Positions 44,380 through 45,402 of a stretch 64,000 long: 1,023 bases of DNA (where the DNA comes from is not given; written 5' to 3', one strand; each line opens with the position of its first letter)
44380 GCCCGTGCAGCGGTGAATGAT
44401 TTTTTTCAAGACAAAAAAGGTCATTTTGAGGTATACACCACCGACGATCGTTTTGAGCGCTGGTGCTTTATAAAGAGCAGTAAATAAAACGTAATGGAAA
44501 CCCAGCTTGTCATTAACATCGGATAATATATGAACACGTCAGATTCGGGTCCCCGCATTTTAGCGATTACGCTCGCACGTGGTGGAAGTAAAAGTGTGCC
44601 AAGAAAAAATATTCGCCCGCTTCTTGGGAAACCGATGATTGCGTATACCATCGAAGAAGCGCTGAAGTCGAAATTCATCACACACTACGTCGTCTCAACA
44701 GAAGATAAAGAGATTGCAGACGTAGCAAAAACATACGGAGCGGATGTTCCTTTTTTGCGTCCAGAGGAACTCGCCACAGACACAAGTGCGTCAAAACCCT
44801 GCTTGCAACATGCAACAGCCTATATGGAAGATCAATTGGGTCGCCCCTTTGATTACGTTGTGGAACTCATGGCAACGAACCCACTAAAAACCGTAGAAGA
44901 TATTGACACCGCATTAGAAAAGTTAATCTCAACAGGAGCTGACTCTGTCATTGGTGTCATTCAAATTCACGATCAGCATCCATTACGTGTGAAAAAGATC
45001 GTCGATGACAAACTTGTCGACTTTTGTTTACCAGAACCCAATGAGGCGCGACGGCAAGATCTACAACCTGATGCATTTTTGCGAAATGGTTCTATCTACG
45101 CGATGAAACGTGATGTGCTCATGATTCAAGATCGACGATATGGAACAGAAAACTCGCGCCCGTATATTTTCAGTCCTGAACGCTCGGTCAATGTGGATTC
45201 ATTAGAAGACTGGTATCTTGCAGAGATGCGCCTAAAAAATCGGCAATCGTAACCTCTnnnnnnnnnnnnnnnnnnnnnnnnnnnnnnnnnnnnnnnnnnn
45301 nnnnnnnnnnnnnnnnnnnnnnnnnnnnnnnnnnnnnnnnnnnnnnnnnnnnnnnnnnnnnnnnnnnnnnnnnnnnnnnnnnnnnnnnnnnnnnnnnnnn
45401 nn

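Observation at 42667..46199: Nonulosonic-acid module (NeuB synthase - TylF O-methyltransferase - NeuA cytidylyltransferase - 2-hydroxyacid dehydrogenase) lacking the usual upstream dehydratase and acetyltransferase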

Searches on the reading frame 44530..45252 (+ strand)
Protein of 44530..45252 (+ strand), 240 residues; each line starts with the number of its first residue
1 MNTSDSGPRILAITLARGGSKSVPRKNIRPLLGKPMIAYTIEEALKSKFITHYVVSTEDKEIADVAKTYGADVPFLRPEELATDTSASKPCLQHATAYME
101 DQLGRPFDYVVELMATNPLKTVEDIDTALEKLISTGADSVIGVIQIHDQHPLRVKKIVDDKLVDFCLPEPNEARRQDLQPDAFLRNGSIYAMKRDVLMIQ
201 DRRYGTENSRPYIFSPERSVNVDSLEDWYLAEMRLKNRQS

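Call 4: search_protein_families(library=pfam, proteins=[window:44530-45252:+])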
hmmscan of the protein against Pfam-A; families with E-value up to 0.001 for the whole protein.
window:44530-45252:+ (240 aa): 1 family
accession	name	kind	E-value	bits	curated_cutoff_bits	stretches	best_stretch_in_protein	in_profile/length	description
PF02348.25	CTP_transf_3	-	3.5e-25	89.5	22.6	1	12-194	2-184/217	Cytidylyltransferase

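Call 5: search_protein_families(library=ncbifam, proteins=[window:44530-45252:+], max_evalue=0.00001)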
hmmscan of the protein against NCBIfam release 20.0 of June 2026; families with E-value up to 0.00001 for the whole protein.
window:44530-45252:+ (240 aa): 6 families
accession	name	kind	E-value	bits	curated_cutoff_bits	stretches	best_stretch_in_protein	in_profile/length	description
TIGR03584.1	PseF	equivalog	9.1e-48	162.8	205.7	1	11-235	1-220/222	pseudaminic acid cytidylyltransferase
NF003952.0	PRK05450.1-5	subfamily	3.2e-12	46.1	193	1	9-157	2-145/250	3-deoxy-manno-octulosonate cytidylyltransferase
NF009905.0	PRK13368.1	subfamily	6.4e-10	38.8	255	1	12-197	5-184/243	3-deoxy-manno-octulosonate cytidylyltransferase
NF003950.0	PRK05450.1-3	subfamily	5.1e-09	35.8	234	1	13-149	6-135/248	3-deoxy-manno-octulosonate cytidylyltransferase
TIGR00466.1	kdsB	equivalog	3e-07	30.1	155.2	1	13-196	6-191/241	3-deoxy-manno-octulosonate cytidylyltransferase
NF003948.0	PRK05450.1-1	equivalog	7.1e-06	25.4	281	1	11-151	7-139/248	3-deoxy-manno-octulosonate cytidylyltransferase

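Call 23: search_solved_structures(query=window:44530-45252:+, max_evalue=0.00001)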
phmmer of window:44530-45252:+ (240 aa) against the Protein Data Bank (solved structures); distinct sequences matched with E-value up to 0.00001: 8.
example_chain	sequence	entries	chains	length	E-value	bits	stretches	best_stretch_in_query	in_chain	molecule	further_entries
6ifd_A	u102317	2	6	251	1.9e-32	115.9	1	11-238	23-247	CMP-N-acetylneuraminate Synthetase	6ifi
9ftb_A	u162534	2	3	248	2.9e-27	98.9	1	11-233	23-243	NeuA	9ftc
1qwj_A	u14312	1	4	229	3.5e-23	85.5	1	8-235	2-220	cytidine monophospho-N-acetylneuraminic acid synthetase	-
1eyr_A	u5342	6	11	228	3.1e-20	75.9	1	11-239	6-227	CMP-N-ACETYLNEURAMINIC ACID SYNTHETASE | N-acylneuraminate cytidylyltransferase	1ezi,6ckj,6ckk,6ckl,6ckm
9t4z_A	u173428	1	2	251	1.4e-19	73.8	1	9-232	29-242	PpNeuA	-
1vh3_A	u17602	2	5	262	5.7e-07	32.5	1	13-75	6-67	3-deoxy-manno-octulosonate cytidylyltransferase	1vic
3duv_A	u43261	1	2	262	5.7e-07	32.5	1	13-75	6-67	3-deoxy-manno-octulosonate cytidylyltransferase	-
1gq9_A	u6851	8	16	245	7.8e-06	28.8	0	13-198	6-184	3-DEOXY-MANNO-OCTULOSONATE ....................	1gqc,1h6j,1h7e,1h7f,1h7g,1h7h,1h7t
